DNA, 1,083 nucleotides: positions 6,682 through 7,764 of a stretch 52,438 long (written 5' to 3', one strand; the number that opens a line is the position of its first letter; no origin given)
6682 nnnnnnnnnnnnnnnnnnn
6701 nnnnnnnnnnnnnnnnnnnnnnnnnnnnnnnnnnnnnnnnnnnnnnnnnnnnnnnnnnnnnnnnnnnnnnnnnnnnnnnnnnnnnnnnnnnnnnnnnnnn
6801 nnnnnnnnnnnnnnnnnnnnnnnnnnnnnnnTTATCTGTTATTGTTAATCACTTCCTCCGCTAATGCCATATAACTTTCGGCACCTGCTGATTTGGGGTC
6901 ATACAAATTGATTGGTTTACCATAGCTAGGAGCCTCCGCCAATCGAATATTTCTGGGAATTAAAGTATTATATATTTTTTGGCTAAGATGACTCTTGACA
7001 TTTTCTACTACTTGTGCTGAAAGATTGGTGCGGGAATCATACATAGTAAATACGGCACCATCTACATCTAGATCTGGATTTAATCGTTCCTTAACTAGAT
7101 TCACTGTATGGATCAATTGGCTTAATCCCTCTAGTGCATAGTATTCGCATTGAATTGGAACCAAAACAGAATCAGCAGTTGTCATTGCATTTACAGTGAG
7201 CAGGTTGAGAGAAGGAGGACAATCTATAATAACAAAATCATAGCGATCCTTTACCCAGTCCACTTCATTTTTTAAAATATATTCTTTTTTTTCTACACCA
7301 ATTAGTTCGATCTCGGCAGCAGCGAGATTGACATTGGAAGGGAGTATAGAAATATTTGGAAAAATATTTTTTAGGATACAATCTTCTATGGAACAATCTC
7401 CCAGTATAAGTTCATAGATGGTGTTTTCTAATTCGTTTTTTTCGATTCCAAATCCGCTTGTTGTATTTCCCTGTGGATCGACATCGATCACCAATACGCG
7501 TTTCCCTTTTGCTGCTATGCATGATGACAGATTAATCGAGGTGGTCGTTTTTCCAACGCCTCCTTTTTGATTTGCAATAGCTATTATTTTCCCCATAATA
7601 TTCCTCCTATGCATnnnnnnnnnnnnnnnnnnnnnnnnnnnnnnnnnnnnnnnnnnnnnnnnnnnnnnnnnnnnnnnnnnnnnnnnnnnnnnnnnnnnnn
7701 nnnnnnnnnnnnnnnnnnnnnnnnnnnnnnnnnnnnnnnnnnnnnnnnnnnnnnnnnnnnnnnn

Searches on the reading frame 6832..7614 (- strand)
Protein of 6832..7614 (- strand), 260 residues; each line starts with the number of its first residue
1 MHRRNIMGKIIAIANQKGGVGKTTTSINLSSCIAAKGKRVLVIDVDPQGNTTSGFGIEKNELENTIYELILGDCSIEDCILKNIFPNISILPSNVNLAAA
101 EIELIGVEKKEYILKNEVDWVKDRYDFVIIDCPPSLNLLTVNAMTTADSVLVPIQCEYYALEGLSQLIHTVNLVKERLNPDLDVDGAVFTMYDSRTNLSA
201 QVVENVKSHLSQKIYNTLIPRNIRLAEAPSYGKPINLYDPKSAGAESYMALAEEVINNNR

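Call 8: search_protein_families(library=pfam, proteins=[window:6832-7614:-])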
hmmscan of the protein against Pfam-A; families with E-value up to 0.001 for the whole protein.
window:6832-7614:- (260 aa): 8 families
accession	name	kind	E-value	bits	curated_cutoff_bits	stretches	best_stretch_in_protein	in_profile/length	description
PF13614.12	AAA_31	-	1.3e-79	266.7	27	1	9-184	2-177/177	AAA domain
PF01656.29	CbiA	-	2.1e-29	102.5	25.4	1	11-235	1-125/125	CobQ/CobB/MinD/ParA nucleotide binding domain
PF09140.17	MipZ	-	2e-14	53.9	20.7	1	10-164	2-139/262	ATPase MipZ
PF00142.24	Fer4_NifH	-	1.5e-12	48.1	25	1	16-84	7-73/271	4Fe-4S iron sulfur cluster binding proteins, NifH/frxC family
PF06564.18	CBP_BcsQ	-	1.9e-12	47.7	21.3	1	9-253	2-231/234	Cellulose biosynthesis protein BcsQ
PF10609.15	ParA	-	2.1e-11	44.2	27.1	1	9-167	4-156/246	NUBPL iron-transfer P-loop NTPase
PF02374.21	ArsA_ATPase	-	9.6e-08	32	24.3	1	16-67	8-59/305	Anion-transporting ATPase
PF07015.17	VirC1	-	0.00039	20.3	24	1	9-46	2-39/231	VirC1 protein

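Call 9: search_protein_families(library=ncbifam, proteins=[window:6832-7614:-])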
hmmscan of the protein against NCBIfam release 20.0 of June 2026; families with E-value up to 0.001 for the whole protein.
window:6832-7614:- (260 aa): 31 families (the best 25 are shown)
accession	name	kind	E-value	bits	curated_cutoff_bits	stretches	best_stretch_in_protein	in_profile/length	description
NF041546.1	ParA_partition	equivalog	1.5e-33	116.1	180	2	10-55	1-46/203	ParA family partition ATPase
TIGR03453.1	partition_RepA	equivalog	7.6e-32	110.6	348.45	1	9-217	105-332/387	plasmid partitioning protein RepA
TIGR01969.1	minD_arch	subfamily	8.2e-29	100.5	201.75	1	10-257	2-232/251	cell division ATPase MinD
NF041283.1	PrgP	equivalog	1e-28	100.5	400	1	7-235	1-238/297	ParA superfamily DNA segregation protein PrgP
TIGR01968.1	minD_bact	equivalog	2e-22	79.8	212.9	1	9-256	2-237/261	septum site-determining protein MinD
TIGR03371.1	cellulose_yhjQ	equivalog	7.6e-21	74.7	157.85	1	9-254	2-240/246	cellulose biosynthesis protein BcsQ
NF010443.0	PRK13869.1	subfamily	5.5e-20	71.5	446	1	8-168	121-295/405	plasmid-partitioning protein RepA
NF010259.0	PRK13705.1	equivalog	6.2e-19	68.2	725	1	7-169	105-279/388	plasmid-partitioning protein SopA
TIGR01007.1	eps_fam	subfamily_domain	3.6e-16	59.3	108.05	1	9-143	18-145/204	polysaccharide biosynthesis tyrosine autokinase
NF009701.0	PRK13230.1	subfamily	5.5e-13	48.6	350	1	16-59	8-53/291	nitrogenase reductase-like protein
TIGR01287.1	nifH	equivalog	2e-12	47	394.35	1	16-259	7-248/275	nitrogenase iron protein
NF008079.0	PRK10818.1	equivalog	1.1e-11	44.5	508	1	7-163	1-152/270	septum site-determining protein MinD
NF008568.0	PRK11519.1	equivalog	2.1e-11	42.7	1068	1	10-138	528-649/720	tyrosine-protein kinase Wzc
TIGR03018.1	pepcterm_TyrKin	hypoth_equivalog_domain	3.6e-10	39.5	230.65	1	8-162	35-187/207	XrtA-associated tyrosine autokinase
NF033200.1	F430_CfbC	exception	4.1e-10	39.5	402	1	11-259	3-242/260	Ni-sirohydrochlorin a,c-diamide reductive cyclase ATP-dependent reductase subunit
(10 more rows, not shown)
